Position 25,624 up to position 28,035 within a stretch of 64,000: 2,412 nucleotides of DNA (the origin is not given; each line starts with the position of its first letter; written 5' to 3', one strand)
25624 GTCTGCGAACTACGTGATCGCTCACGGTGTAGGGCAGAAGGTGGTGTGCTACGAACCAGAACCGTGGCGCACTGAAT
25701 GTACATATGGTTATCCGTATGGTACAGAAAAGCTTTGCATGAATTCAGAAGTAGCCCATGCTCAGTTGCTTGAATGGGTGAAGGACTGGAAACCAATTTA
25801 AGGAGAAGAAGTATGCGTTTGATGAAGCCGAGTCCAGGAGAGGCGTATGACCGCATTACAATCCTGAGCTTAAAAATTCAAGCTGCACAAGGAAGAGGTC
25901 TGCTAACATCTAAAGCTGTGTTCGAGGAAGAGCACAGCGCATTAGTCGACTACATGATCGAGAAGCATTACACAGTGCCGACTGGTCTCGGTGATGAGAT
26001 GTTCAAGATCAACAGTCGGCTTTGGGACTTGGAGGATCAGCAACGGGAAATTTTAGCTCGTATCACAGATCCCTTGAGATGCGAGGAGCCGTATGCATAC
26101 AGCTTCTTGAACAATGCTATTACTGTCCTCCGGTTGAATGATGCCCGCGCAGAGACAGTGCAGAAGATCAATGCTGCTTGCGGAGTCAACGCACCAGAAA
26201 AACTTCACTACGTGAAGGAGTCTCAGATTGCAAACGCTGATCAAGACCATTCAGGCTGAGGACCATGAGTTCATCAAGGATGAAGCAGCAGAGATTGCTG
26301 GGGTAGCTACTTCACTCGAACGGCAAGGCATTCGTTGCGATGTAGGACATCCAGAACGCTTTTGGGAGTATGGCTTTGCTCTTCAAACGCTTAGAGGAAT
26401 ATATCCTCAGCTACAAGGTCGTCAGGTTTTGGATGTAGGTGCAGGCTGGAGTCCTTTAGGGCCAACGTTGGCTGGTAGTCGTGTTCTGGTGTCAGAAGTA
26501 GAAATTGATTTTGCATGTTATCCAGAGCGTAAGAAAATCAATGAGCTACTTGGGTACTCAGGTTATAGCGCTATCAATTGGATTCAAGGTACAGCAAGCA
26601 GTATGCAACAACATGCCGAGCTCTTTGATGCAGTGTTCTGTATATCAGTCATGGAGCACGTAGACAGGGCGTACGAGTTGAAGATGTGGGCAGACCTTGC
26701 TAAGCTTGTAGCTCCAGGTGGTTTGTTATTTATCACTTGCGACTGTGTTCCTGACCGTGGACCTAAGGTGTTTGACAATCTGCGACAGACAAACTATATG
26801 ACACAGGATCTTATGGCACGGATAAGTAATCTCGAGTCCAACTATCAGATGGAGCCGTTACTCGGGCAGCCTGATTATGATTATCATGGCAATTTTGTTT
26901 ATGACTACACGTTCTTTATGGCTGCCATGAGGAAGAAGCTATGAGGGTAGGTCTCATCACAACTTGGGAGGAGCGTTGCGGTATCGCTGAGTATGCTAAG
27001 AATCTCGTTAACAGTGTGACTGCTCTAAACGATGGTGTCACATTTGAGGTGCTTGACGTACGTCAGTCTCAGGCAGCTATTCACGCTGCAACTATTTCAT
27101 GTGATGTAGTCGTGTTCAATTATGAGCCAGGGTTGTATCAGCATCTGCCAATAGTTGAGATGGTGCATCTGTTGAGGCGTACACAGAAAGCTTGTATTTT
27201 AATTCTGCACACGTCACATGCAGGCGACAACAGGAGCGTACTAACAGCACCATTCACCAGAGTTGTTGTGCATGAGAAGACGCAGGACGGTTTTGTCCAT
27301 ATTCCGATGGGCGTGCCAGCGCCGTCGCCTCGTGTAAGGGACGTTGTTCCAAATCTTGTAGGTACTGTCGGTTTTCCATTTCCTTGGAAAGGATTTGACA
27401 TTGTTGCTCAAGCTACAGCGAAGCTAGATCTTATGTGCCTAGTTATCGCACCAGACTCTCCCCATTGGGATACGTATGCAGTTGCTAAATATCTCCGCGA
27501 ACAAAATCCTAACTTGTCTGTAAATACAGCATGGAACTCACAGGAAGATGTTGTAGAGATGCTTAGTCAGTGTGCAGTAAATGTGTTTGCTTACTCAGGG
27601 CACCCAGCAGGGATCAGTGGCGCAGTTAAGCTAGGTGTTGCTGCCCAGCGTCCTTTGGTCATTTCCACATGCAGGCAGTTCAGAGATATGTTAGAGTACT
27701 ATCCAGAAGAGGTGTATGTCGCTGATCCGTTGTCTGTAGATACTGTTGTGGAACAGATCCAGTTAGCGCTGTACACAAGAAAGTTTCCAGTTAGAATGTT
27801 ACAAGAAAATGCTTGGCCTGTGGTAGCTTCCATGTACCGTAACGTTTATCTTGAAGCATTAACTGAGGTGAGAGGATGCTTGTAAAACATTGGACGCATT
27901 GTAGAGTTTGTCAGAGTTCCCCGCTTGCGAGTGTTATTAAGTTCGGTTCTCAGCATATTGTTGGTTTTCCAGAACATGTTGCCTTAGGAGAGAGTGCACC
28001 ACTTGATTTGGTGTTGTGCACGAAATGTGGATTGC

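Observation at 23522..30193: A branched-deoxysugar synthesis and transfer island lies directly downstream of the fibre genes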

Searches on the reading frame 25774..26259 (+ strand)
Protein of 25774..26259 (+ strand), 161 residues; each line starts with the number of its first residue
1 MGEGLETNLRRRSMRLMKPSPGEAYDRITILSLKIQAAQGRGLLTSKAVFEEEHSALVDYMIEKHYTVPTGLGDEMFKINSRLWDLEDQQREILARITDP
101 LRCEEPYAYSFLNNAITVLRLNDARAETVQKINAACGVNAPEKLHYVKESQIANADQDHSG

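Call 3: search_protein_families(library=pfam, proteins=[window:25774-26259:+], max_evalue=0.1)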
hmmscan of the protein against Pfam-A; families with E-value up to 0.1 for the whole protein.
window:25774-26259:+ (161 aa): 3 families
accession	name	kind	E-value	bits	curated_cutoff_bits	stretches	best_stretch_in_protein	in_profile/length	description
PF19662.4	DUF6165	-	0.00042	20.5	27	1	23-135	9-104/134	Family of unknown function (DUF6165)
PF14063.11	DUF4254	-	0.0065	16.8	27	0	12-41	67-96/144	Protein of unknown function (DUF4254)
PF21493.2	TubZ_C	-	0.043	14.1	27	1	85-120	58-93/133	Tubulin-like protein TubZ, C-terminal domain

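Call 4: search_protein_families(library=ncbifam, proteins=[window:25774-26259:+], max_evalue=0.1)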
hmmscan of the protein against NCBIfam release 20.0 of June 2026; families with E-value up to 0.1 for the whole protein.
window:25774-26259:+ (161 aa): 0 families

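Call 9: search_protein_families(library=phrogs, proteins=[window:25774-26259:+], max_evalue=0.01)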
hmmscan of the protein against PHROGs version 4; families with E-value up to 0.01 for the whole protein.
window:25774-26259:+ (161 aa): 0 families

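Call 44: search_solved_structures(query=A3, max_evalue=10)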
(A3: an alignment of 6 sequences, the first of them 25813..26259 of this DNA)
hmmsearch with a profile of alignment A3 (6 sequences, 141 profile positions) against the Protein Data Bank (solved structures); distinct sequences matched with E-value up to 10: 5.
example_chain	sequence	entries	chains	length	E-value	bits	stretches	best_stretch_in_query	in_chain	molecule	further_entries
8gjg_A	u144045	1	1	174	0.013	19.3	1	74-125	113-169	gluc_A04_0005 Binder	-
2yjf_M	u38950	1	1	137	0.32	14.7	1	8-52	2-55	MKL/MYOCARDIN-LIKE PROTEIN 1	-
5j2l_B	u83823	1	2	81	0.61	13.8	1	38-94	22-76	protein design 2L4HC2_11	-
2yje_M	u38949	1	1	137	0.63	13.7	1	8-50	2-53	MKL/MYOCARDIN-LIKE PROTEIN 1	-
5jrw_A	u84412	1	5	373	1.4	12.6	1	39-116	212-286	Cobalt/magnesium transport protein CorA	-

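Call 52: search_protein_families(library=pfam, alignment_id=A3, max_evalue=0.01)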
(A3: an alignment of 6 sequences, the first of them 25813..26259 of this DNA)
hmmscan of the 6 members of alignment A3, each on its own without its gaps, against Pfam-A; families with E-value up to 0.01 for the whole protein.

A. member 1, window:25813-26259:+ (148 aa): 2 families
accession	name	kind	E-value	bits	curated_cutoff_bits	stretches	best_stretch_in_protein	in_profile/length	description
PF19662.4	DUF6165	-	0.00032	20.9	27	1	10-122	9-104/134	Family of unknown function (DUF6165)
PF14063.11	DUF4254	-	0.0097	16.2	27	0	7-28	75-96/144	Protein of unknown function (DUF4254)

B. families by the number of members that match (of 6 scanned): 2 families
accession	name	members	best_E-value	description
PF14063.11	DUF4254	4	0.00043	Protein of unknown function (DUF4254)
PF19662.4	DUF6165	3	1.7e-07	Family of unknown function (DUF6165)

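Call 94: search_protein_representatives(protein=window:25813-26259:+)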
Query: 148 residues. Proteins with E-value up to 0.001 (for the whole library): 206; up to 1e-10: 18; up to 1e-30: 4. The best 150 are listed.
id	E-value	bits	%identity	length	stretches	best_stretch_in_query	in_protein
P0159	1.1e-92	323.4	100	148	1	1-148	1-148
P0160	1.4e-36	141.7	57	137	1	1-134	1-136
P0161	8.0e-35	136.0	54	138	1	1-135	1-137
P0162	2.1e-32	128.2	49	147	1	1-136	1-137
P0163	1.8e-30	121.9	54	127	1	1-132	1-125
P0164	5.0e-28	114.0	56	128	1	1-132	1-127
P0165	3.3e-17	78.9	53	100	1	1-105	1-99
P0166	4.9e-15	71.9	43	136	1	1-133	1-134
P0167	1.7e-14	70.2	42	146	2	1-55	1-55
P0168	2.2e-14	69.8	46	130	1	1-132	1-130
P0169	1.2e-12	64.2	42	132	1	1-133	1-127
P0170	1.4e-12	63.9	41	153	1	1-132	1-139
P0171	5.7e-12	62.0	41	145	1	1-132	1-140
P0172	9.4e-12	61.3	38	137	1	1-132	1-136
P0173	1.2e-11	60.9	37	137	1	1-132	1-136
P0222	1.7e-06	44.2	35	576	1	1-142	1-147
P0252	1.5e-05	41.2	31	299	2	6-129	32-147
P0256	1.7e-05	41.0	44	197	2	1-48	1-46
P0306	1.3e-04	38.2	35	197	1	2-129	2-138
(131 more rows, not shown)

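Call 95: search_protein_families(library=pfam, proteins=[P0222, P0252, P0306, P0256], max_evalue=0.001)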
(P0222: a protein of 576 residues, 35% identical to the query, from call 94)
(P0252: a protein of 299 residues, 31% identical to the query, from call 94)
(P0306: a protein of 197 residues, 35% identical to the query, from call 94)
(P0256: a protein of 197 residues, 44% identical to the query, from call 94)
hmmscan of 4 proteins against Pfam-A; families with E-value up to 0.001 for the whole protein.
P0222 (576 aa): 3 families
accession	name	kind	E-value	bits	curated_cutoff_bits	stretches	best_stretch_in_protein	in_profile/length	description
PF14559.12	TPR_19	-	1.4e-07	32.1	25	0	178-243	1-63/68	Tetratricopeptide repeat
PF01075.23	Glyco_transf_9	-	1.5e-05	24.9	22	1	501-528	178-205/247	Glycosyltransferase family 9 (heptosyltransferase)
PF13424.12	TPR_12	-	6.8e-05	23.4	30.1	0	176-230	11-70/77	Tetratricopeptide repeat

P0252 (299 aa): 2 families
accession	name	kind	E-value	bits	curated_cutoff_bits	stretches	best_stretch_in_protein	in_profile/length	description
PF19662.4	DUF6165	-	7e-21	74.8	27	2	30-152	3-116/134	Family of unknown function (DUF6165)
PF14063.11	DUF4254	-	4.6e-05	23.7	27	0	90-211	8-107/144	Protein of unknown function (DUF4254)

P0306 (197 aa): 1 family
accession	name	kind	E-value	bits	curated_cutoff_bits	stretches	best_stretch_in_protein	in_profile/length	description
PF14063.11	DUF4254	-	1.6e-06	28.5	27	0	8-47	76-114/144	Protein of unknown function (DUF4254)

P0256 (197 aa): 1 family
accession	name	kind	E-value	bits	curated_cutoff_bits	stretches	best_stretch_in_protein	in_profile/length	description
PF14063.11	DUF4254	-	4.7e-06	27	27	0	103-153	10-56/144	Protein of unknown function (DUF4254)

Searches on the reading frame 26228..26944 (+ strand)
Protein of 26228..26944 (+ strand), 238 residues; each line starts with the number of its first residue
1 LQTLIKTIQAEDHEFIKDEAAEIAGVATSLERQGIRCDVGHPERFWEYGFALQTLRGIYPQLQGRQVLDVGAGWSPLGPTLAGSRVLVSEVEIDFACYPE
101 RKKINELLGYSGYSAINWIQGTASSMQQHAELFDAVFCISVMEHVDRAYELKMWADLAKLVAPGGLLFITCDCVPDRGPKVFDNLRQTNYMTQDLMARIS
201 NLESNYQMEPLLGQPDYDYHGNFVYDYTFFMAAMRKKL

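Call 3: search_protein_families(library=pfam, proteins=[window:26228-26944:+], max_evalue=0.1)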
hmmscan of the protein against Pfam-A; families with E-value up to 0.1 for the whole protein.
window:26228-26944:+ (238 aa): 6 families
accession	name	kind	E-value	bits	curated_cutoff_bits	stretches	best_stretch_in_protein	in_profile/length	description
PF08241.18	Methyltransf_11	-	1.2e-06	29.4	21.2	1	68-169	1-95/95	Methyltransferase domain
PF13649.12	Methyltransf_25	-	4e-06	27.9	27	1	67-165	1-97/97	Methyltransferase domain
PF08242.18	Methyltransf_12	-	8.3e-05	23.7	30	1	68-167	1-98/98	Methyltransferase domain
PF13489.12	Methyltransf_23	-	0.00026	21.2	27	1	61-186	20-133/164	Methyltransferase domain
PF02353.26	CMAS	-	0.0043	16.9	27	1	63-177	62-172/273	Mycolic acid cyclopropane synthetase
PF01739.24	CheR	-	0.012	15.5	27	1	128-169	132-173/195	CheR methyltransferase, SAM binding domain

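Call 4: search_protein_families(library=ncbifam, proteins=[window:26228-26944:+], max_evalue=0.1)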
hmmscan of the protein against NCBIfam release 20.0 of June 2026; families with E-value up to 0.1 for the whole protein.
window:26228-26944:+ (238 aa): 9 families
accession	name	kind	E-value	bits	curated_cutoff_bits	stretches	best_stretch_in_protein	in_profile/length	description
TIGR01983.1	UbiG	equivalog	2.6e-09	36.7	102.95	1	60-170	46-152/228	bifunctional 2-polyprenyl-6-hydroxyphenol methylase/3-demethylubiquinol 3-O-methyltransferase UbiG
NF011650.0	PRK15068.1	equivalog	3.3e-05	22.9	209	1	52-175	111-231/324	tRNA 5-methoxyuridine(34)/uridine 5-oxyacetic acid(34) synthase CmoB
NF043040.1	corrin_prot_MT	hypoth_equivalog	5.3e-05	22.8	180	1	63-179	41-157/216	corrinoid protein-associated methyltransferase CpaM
TIGR00452.1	TIGR00452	equivalog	0.00019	20.3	275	1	53-181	107-231/316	tRNA 5-methoxyuridine(34)/uridine 5-oxyacetic acid(34) synthase CmoB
TIGR04345.1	ovoA_Cterm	equivalog_domain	0.00076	19.1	170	1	114-172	116-172/242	putative 4-mercaptohistidine N1-methyltransferase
NF007902.0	PRK10611.1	equivalog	0.0024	17.1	435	1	130-169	221-260/287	protein-glutamate O-methyltransferase CheR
TIGR02021.1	BchM-ChlM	equivalog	0.0048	16.3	158.9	1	61-161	52-147/218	magnesium protoporphyrin IX methyltransferase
NF045667.1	MTase_DVU1556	equivalog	0.017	14.6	155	1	63-170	22-120/213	DVU_1556 family methyltransferase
TIGR04074.1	bacter_Hen1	equivalog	0.044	12.3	340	1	61-149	280-372/462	3' terminal RNA ribose 2'-O-methyltransferase Hen1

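Call 9: search_protein_families(library=phrogs, proteins=[window:26228-26944:+], max_evalue=0.01)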
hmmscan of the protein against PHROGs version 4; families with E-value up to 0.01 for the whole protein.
window:26228-26944:+ (238 aa): 0 families

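Call 45: search_solved_structures(query=window:26228-26944:+, max_evalue=0.01)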
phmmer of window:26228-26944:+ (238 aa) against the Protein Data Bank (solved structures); distinct sequences matched with E-value up to 0.01: 3.
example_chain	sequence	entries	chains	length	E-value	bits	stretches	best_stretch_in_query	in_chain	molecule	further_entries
4kdr_A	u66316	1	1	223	1.3e-05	28.3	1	62-170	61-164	3-demethylubiquinone-9 3-methyltransferase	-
5dpm_A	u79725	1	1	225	1.4e-05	28.3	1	62-170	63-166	Ubiquinone biosynthesis O-methyltransferase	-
4kdc_A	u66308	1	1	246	2.1e-05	27.7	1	62-170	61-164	3-demethylubiquinone-9 3-methyltransferase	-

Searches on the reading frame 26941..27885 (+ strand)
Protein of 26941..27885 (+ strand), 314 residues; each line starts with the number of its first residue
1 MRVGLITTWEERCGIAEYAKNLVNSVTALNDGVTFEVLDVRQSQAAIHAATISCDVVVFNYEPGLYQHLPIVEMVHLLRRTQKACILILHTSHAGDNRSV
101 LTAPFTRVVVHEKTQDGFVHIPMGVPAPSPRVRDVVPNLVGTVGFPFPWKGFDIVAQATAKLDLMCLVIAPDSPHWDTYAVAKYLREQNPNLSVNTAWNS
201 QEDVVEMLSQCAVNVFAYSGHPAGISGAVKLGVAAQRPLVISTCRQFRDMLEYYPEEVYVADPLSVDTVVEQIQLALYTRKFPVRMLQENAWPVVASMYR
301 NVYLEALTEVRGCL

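Call 3: search_protein_families(library=pfam, proteins=[window:26941-27885:+], max_evalue=0.1)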
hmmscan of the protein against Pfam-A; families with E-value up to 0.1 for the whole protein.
window:26941-27885:+ (314 aa): 1 family
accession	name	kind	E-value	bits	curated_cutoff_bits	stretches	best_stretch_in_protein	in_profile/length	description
PF13692.12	Glyco_trans_1_4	-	0.00014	22.6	27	1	140-274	4-137/142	Glycosyl transferases group 1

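Call 4: search_protein_families(library=ncbifam, proteins=[window:26941-27885:+], max_evalue=0.1)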
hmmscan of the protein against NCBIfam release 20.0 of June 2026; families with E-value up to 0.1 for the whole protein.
window:26941-27885:+ (314 aa): 0 families

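Call 9: search_protein_families(library=phrogs, proteins=[window:26941-27885:+], max_evalue=0.01)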
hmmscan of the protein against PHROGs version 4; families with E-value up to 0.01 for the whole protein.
window:26941-27885:+ (314 aa): 0 families

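Call 43: search_solved_structures(query=A2, max_evalue=1)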
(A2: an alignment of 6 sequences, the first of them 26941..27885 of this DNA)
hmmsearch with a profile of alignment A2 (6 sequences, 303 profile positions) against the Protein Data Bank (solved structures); distinct sequences matched with E-value up to 1: 1.
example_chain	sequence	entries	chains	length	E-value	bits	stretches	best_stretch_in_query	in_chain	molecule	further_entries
7mcd_A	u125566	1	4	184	4.8e-05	26.1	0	46-87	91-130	AI-designed TIM-barrel F15C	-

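Call 51: search_protein_families(library=pfam, alignment_id=A2, max_evalue=0.01)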
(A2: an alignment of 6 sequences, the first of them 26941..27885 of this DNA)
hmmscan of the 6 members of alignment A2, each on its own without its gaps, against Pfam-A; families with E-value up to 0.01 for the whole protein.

A. member 1, window:26941-27885:+ (314 aa): 1 family
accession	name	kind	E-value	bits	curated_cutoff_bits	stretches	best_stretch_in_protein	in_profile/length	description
PF13692.12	Glyco_trans_1_4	-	0.00014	22.6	27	1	140-274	4-137/142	Glycosyl transferases group 1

B. families by the number of members that match (of 6 scanned): 2 families
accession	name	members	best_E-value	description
PF13692.12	Glyco_trans_1_4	2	0.00014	Glycosyl transferases group 1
PF09001.16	DUF1890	1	0.0024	Domain of unknown function (DUF1890)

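Call 54: find_homologous_proteins(query=window:26941-27885:+, max_evalue=0.001)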
Query window:26941-27885:+ (314 aa): 49 proteins with E <= 0.001 among 1370 candidates.
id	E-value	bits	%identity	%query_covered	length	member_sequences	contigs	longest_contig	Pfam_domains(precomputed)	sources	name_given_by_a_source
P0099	1.9e-210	716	100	100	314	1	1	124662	-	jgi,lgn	jgi:glycosyltransferase involved in cell wall biosynthesis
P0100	1.3e-102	362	56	98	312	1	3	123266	-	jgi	jgi:hypothetical protein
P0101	1.1e-84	303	50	96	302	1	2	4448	-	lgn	-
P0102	5.1e-84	300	50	99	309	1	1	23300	-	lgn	-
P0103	1.9e-83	299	51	96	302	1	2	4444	-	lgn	-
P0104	1.7e-77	279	45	98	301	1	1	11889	-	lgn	-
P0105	1.1e-76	276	45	99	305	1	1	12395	-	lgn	-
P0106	9.4e-73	263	46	98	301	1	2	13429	PF13692.13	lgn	-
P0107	1.8e-71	259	42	96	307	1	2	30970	-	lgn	-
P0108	2.8e-71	259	43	97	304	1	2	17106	-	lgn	-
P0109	7.0e-71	257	45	98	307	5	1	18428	-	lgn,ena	-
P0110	3.0e-70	255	45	96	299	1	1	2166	-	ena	-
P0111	1.1e-69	253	43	96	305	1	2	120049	-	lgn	-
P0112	2.4e-69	252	43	98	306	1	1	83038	-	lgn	-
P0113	3.3e-69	252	43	97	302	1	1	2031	-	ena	-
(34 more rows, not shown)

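Call 65: predict_structure(alignment_id=A4)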
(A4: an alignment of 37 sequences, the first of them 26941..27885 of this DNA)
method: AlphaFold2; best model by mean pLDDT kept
length: 314 residues; sequences in the alignment: 37
mean_pLDDT: 95.3   pTM: 0.92
mean pLDDT of the five models: 95.3, 95.1, 95.1, 94.9, 94.3
residues with pLDDT >= 90: 290; 70-90: 23; 50-70: 1; < 50: 0
segments of 3 or more residues with pLDDT < 50: none
pLDDT, mean of each block of 10 residues (from residue 1): 97 94 97 97 95 98 92 96 97 92 98 95 96 93 84 97 98 89 97 96 97 95 91 98 95 98 98 98 98 98 98 78
secondary structure, 60 per line:
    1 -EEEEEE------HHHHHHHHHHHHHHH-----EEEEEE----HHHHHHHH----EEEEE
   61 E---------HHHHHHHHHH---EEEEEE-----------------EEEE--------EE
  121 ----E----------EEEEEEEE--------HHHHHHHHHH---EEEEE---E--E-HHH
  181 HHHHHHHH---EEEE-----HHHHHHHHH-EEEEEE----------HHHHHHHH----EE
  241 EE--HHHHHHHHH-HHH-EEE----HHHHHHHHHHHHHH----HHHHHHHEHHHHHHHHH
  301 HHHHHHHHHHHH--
elements in order: E2-7 H14-28 E34-39 H44-51 E56-61 H71-80 E84-89 E107-110 E136-143 H152-161 E165-169 H178-188 E192-195 H201-209 E211-216 H227-234 E239-242 H245-253 E259-261 H266-279 H284-290 H292-312

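Call 68: fold_search(model_id=the predicted structure, library=pdb)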
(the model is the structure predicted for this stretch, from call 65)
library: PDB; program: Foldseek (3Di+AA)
matches with E <= 10: 1675; with E <= 0.001: 221
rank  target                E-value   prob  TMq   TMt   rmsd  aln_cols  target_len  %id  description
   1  9v0w_B                7.9e-10  1.00  0.65  0.58   5.6       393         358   11  UDP-Glc:tetrahydrobiopterin glucosyltransferase from Pseudanabaena sp. Chao 1811 (released 2025-11-26)
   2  7qsg_B                1.5e-09  1.00  0.67  0.69   6.2       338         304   17  Methylmannose polysaccharide mannosyltransferase from M. hassiacum (released 2023-01-25)
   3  6tvp_B                3.3e-09  1.00  0.68  0.57   5.9       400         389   14  Structure of Mycobacterium smegmatis alpha-maltose-1-phosphate synthase GlgM (released 2020-04-22)
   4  5e9t_A                3.9e-09  1.00  0.59  0.39   5.1       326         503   13  Crystal structure of GtfA/B complex (released 2016-03-02)
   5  6tvp_A                4.1e-09  1.00  0.70  0.58   5.6       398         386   15  Structure of Mycobacterium smegmatis alpha-maltose-1-phosphate synthase GlgM (released 2020-04-22)
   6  9v0l                  5.3e-09  1.00  0.69  0.61   5.2       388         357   11  UDP-binding PsBGluT, a tetrahydrobiopterin glucosyltransferase from Pseudanabaena sp. Chao 1811 (released 2025-11-26)
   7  6n1x                  1.0e-08  1.00  0.72  0.61   5.0       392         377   11  BshA from Staphylococcus aureus complexed with UDP and N-acetylglucosamine (released 2019-08-21)
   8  4xsu_B                1.4e-08  1.00  0.64  0.56   7.3       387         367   10  Crystal structure of Anabaena Alr3699/HepE in complex with UDP and glucose (released 2016-01-13)
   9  3mbo_G                2.2e-08  1.00  0.66  0.58   5.1       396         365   12  Crystal Structure of the Glycosyltransferase BaBshA bound with UDP and L-malate (released 2010-09-29)
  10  7qsg_A                3.2e-08  1.00  0.71  0.60   4.9       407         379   13  Methylmannose polysaccharide mannosyltransferase from M. hassiacum (released 2023-01-25)
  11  6d9t                  3.2e-08  1.00  0.70  0.60   4.6       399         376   12  BshA from Staphylococcus aureus complexed with UDP (released 2019-05-08)
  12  3mbo_C                3.4e-08  1.00  0.71  0.61   5.1       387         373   10  Crystal Structure of the Glycosyltransferase BaBshA bound with UDP and L-malate (released 2010-09-29)
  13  1gz5_B                3.4e-08  1.00  0.58  0.43   8.7       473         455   10  Trehalose-6-phosphate synthase. OtsA (released 2003-02-07)
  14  3fro_A                3.8e-08  1.00  0.64  0.48   6.7       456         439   13  Crystal structure of Pyrococcus abyssi glycogen synthase with open and closed conformations (released 2010-01-12)
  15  2iv3_B                4.2e-08  1.00  0.68  0.64   5.3       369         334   13  Crystal structure of AviGT4, a glycosyltransferase involved in Avilamycin A biosynthesis (released 2006-10-11)
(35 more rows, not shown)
